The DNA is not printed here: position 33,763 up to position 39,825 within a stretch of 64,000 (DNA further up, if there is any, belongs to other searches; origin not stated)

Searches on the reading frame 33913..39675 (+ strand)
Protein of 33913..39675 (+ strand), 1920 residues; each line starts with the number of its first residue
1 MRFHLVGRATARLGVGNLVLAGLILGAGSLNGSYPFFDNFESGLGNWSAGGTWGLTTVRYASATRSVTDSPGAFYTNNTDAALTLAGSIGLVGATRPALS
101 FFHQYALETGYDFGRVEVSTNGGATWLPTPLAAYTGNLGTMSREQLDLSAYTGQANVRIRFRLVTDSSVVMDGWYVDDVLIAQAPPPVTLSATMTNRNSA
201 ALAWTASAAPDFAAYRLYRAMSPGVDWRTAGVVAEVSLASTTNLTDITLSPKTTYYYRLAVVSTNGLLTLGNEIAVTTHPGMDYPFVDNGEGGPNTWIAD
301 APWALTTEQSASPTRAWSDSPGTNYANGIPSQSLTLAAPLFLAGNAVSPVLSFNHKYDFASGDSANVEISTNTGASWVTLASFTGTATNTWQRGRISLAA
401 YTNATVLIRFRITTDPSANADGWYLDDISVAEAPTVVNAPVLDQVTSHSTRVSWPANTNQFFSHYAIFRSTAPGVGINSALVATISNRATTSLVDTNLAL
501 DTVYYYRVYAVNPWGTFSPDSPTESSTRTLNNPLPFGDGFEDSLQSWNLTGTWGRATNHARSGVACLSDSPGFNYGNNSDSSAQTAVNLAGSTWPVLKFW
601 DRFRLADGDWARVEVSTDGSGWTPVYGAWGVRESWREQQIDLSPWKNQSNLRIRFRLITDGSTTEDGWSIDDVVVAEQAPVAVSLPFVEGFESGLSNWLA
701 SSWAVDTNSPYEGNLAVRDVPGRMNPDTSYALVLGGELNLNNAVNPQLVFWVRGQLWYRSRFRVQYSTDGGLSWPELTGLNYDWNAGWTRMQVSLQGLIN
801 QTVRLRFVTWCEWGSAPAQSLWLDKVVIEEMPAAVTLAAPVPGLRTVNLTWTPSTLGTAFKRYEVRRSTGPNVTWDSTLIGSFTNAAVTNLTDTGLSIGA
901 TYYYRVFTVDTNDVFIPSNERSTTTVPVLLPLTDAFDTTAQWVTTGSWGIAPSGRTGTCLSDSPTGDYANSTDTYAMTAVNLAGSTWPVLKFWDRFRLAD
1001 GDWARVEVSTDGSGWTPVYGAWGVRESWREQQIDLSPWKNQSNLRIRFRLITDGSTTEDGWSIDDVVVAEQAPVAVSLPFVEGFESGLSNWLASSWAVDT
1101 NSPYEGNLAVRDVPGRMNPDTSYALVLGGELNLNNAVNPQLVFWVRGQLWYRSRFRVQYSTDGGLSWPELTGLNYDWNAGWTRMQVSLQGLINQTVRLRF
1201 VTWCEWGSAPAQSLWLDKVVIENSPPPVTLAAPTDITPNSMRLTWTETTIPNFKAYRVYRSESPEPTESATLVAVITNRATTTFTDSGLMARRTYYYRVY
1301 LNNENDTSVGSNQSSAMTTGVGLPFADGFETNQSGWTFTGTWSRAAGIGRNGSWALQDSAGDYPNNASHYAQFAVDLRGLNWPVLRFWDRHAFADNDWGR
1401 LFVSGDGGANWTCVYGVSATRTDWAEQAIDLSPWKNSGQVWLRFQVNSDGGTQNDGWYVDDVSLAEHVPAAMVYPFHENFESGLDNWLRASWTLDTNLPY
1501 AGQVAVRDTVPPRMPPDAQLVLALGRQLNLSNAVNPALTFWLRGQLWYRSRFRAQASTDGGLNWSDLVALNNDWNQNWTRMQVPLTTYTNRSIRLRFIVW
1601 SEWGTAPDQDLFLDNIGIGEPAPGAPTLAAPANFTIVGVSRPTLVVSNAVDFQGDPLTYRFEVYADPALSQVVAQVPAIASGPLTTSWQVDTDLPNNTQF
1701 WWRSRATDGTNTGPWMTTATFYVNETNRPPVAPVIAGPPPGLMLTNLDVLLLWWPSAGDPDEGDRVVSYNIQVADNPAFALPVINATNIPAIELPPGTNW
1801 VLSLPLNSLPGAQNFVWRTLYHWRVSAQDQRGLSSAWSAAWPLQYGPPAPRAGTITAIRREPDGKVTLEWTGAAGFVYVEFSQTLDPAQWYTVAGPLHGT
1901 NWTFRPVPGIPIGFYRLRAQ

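Call 65: search_protein_families(library=pfam, proteins=[window:33913-39675:+], max_evalue=0.0001)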
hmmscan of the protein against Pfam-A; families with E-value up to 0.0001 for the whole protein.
window:33913-39675:+ (1920 aa): 7 families
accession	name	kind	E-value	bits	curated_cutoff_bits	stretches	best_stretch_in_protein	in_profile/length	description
PF20773.4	InhA-like_MAM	-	1.7e-35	122.7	26.9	1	74-181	41-162/191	Immune inhibitor A-like, MAM domain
PF21471.3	Reelin_subrepeat-B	-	7.3e-34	116.7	27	1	359-430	54-126/127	Reelin subrepeat B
PF00041.27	fn3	-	3.1e-16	59.8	25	1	1226-1307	2-74/84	Fibronectin type III domain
PF00629.30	MAM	-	1.7e-13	51.2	26.4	0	330-432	55-154/158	MAM domain, meprin/A5/mu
PF16655.11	PhoD_N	-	1.2e-10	42.2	30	0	1655-1709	26-81/90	PhoD-like phosphatase, N-terminal domain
PF25788.1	Ig_Rha78A_N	-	3.1e-06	27.8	27.4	0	1810-1840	67-96/105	Rha78A-like, N-terminal immunoglobulin domain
PF16656.11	Pur_ac_phosph_N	-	1.6e-05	25.8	30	0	1232-1304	7-83/93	Purple acid Phosphatase, N-terminal domain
